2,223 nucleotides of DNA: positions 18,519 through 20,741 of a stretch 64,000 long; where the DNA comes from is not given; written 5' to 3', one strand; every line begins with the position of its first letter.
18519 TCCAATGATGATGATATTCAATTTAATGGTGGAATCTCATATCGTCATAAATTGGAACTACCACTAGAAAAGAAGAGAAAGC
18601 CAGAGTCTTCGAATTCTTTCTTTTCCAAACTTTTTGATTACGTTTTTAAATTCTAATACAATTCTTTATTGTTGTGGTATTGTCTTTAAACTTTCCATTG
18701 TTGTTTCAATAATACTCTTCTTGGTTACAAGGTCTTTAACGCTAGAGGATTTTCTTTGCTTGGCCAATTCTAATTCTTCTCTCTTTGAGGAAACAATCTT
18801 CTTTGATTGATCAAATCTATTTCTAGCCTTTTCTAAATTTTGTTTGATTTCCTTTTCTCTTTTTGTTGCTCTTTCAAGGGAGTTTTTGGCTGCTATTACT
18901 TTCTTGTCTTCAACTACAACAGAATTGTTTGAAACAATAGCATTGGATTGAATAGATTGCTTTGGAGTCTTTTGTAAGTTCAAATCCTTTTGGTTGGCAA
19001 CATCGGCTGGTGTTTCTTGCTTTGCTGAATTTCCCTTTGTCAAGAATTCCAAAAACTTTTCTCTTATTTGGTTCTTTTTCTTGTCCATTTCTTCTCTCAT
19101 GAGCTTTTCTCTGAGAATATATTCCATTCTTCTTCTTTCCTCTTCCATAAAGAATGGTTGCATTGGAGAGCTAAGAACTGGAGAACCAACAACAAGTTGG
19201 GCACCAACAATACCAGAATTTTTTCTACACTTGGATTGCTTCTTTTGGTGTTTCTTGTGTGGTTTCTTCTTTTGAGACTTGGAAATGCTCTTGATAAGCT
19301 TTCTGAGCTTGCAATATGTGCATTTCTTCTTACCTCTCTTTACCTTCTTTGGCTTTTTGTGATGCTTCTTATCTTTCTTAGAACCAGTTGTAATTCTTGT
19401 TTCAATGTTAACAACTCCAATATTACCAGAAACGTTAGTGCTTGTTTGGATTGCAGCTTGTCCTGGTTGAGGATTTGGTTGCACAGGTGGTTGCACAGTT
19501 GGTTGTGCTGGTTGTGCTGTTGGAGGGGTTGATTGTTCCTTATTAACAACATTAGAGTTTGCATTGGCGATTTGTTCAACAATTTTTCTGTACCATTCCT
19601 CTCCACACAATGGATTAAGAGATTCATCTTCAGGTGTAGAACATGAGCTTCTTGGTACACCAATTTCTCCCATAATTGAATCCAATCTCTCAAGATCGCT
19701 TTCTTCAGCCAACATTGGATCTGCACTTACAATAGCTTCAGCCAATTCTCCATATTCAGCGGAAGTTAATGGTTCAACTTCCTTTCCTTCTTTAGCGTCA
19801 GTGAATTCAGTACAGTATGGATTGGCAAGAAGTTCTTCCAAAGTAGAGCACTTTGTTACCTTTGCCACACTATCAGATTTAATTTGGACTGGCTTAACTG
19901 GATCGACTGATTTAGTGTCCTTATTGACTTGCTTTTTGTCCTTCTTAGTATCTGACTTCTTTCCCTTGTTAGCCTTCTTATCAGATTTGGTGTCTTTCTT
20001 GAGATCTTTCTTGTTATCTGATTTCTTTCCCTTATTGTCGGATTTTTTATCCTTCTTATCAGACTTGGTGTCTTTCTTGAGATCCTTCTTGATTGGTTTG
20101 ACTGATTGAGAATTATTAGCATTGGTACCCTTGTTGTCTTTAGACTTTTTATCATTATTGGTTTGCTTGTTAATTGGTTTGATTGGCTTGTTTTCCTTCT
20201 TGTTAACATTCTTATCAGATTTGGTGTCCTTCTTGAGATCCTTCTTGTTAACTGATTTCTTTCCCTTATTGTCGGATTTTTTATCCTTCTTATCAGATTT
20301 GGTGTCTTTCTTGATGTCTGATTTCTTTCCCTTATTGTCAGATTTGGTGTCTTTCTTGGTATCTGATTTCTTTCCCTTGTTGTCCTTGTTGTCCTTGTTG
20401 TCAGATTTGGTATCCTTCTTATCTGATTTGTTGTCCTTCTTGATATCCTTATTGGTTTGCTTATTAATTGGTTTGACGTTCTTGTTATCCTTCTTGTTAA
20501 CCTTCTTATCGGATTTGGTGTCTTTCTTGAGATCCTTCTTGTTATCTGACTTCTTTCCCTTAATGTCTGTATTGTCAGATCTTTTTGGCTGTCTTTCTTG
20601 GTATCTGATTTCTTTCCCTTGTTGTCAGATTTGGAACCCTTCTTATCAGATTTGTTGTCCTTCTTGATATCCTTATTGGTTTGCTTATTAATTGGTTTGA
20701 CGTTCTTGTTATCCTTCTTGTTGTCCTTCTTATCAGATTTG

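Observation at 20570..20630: Two ORF-track genes are one secreted lysine-rich repeat protein split by a +5 nt repeat variant (frameshift)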

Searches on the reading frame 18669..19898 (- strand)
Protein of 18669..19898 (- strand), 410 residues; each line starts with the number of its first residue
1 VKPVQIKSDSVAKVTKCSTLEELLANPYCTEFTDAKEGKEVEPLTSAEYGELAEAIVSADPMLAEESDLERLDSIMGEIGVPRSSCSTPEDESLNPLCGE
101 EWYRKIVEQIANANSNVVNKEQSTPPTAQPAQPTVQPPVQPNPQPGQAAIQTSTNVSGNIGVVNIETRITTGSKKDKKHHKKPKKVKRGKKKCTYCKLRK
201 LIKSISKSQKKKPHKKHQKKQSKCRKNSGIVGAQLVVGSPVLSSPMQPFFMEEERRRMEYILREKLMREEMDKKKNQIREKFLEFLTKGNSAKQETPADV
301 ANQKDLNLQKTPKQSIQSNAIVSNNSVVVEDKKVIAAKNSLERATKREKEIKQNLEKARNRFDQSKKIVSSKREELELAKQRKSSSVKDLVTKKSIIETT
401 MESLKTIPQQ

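Call 8: find_homologous_proteins(query=window:18669-19898:-, max_evalue=0.001)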
Query window:18669-19898:-: 6648 candidates shared short words with the query, none scored E <= 0.001.

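Call 20: search_protein_representatives(protein=window:18669-19898:-)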
Query: 410 residues. Proteins with E-value up to 0.001 (for the whole library): 0; up to 1e-10: 0; up to 1e-30: 0. The best 0 are listed.

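Call 25: search_protein_families(library=pfam, proteins=[window:18669-19898:-], max_evalue=1)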
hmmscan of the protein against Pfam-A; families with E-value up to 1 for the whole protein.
window:18669-19898:- (410 aa): 0 families

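Call 30: find_related_loci(query=window:18669-19898:-, collection=metagenome_contigs, flank=5000)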
Query window:18669-19898:- (410 aa) in metagenome_contigs; peptide patterns used: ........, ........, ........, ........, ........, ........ (x = any residue, [..] = any of these).
345 stretches matched a pattern, but none encodes a relative of the query by tblastn (E <= 1e-3).
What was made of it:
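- Tried and rejected: A metagenome-contig scan found no relative (call 30).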

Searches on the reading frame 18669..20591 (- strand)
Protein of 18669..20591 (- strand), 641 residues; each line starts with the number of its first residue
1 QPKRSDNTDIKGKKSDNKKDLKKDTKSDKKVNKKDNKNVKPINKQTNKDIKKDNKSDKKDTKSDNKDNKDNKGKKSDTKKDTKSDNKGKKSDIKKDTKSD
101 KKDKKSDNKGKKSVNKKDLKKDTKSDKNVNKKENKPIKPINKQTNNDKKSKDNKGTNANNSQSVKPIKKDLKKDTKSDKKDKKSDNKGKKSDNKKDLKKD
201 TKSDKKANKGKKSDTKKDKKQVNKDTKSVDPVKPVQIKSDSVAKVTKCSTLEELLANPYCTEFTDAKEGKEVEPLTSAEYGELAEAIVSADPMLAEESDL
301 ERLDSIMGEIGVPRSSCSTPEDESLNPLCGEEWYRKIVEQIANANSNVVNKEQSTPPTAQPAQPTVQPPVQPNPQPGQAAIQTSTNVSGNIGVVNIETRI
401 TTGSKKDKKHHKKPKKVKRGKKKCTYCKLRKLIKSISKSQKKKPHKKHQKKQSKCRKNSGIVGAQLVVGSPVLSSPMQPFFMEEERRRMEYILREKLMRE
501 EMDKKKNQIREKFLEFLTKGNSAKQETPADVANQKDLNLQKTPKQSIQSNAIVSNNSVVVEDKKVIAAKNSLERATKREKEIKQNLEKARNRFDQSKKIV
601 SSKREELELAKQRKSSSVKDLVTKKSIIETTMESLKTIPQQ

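Call 25: search_protein_families(library=pfam, proteins=[window:18669-20591:-], max_evalue=1)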
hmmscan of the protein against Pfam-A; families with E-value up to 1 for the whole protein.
window:18669-20591:- (641 aa): 0 families
